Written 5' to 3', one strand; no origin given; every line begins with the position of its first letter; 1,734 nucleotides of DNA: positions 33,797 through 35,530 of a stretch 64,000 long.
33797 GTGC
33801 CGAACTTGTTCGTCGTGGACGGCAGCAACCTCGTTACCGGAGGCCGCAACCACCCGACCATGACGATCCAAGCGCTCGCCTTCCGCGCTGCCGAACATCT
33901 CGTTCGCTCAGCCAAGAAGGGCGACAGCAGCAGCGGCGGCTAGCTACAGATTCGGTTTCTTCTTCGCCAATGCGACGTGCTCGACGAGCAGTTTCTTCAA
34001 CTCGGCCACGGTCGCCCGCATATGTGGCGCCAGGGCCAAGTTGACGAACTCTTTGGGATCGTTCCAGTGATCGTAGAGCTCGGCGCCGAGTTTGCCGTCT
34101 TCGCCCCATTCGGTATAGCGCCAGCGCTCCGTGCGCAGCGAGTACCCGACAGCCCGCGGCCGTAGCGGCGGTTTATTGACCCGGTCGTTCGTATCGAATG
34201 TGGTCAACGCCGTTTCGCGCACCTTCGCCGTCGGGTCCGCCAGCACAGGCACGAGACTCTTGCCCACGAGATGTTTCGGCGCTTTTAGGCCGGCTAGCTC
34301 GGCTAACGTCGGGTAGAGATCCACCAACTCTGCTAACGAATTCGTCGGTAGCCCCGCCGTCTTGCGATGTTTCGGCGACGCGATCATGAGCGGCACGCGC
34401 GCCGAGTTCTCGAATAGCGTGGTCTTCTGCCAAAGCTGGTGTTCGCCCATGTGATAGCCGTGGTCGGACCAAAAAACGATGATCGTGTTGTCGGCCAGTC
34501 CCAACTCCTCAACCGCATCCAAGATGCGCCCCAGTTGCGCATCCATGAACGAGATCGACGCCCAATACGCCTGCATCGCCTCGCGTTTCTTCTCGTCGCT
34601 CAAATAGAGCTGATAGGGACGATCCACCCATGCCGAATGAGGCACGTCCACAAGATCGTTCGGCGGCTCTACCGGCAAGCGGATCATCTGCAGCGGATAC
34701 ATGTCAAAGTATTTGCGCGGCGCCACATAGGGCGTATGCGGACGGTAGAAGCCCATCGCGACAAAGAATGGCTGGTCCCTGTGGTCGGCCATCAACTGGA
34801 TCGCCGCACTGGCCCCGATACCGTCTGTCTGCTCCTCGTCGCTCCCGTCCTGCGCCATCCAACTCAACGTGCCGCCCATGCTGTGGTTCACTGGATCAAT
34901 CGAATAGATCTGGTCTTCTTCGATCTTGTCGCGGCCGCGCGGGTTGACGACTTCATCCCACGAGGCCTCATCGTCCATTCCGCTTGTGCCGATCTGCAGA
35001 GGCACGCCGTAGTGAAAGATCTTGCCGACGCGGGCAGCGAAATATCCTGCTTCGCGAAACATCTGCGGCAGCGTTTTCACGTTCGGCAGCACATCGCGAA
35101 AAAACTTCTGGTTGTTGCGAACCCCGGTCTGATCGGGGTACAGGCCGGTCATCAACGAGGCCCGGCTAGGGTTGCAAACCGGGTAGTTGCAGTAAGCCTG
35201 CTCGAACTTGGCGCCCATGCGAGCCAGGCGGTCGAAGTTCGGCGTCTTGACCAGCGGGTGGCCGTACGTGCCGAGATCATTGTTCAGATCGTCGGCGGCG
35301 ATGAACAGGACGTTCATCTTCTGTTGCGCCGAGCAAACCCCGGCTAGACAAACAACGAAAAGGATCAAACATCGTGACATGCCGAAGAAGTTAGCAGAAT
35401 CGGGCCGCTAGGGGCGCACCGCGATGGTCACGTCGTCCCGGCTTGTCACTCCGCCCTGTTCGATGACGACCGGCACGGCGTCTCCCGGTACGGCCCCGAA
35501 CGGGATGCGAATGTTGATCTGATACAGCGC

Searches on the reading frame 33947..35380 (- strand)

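Call 7: search_protein_families(library=pfam, proteins=[window:33947-35380:-], max_evalue=0.01)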
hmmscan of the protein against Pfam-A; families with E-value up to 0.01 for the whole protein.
window:33947-35380:- (478 aa): 5 families
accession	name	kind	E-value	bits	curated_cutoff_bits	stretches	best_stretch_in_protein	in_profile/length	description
PF00884.28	Sulfatase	-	2.2e-49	168.9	25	1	23-364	2-300/301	Sulfatase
PF16347.10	SGSH_C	-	2.6e-19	70.3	29.3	1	312-467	1-150/154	N-sulphoglucosamine sulphohydrolase, C-terminal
PF01663.27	Phosphodiest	-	1.7e-11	44.8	23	2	44-96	18-71/342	Type I phosphodiesterase / nucleotide pyrophosphatase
PF02995.22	DUF229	-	1.2e-05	24.7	25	1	270-334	304-365/496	Protein of unknown function (DUF229)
PF01676.23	Metalloenzyme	-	0.0035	17.3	24.3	0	267-366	164-251/252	Metalloenzyme superfamily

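Call 8: search_protein_families(library=ncbifam, proteins=[window:33947-35380:-], max_evalue=0.01)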
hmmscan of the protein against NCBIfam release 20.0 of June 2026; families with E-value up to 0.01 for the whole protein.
window:33947-35380:- (478 aa): 9 families
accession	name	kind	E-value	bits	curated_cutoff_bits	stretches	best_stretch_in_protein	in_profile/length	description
NF010322.0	PRK13759.1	equivalog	2.3e-74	250.6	481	1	18-469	3-457/486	arylsulfatase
TIGR03417.1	chol_sulfatase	equivalog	5.9e-67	226.6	433.45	1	21-468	2-439/500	choline-sulfatase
NF045661.1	HdlasePehA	equivalog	8.6e-52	176.4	900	3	260-466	272-482/506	phosphoric/sulfuric ester hydrolase PehA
NF052527.1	Mn_arylsulf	exception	9.9e-44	150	850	2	173-469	165-452/479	manganese-dependent arylsulfatase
NF038075.1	fam_STM4013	hypoth_equivalog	4.6e-07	29.6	250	1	253-331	182-256/261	STM4013/SEN3800 family hydrolase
NF053595.1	LptchSynLtaSGpos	equivalog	1.6e-06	27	970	1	265-371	423-534/626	lipoteichoic acid synthase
NF038282.1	LapC_YejM_PbgA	exception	3e-05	22.5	825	1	262-338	404-478/584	LPS biosynthesis-modulating metalloenzyme YejM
TIGR01307.1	pgm_bpd_ind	equivalog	0.0012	17.4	330.65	1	271-377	406-504/504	2,3-bisphosphoglycerate-independent phosphoglycerate mutase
NF007160.0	PRK09598.1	equivalog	0.0014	17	561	1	260-317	394-449/523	phosphoethanolamine--lipid A transferase EptA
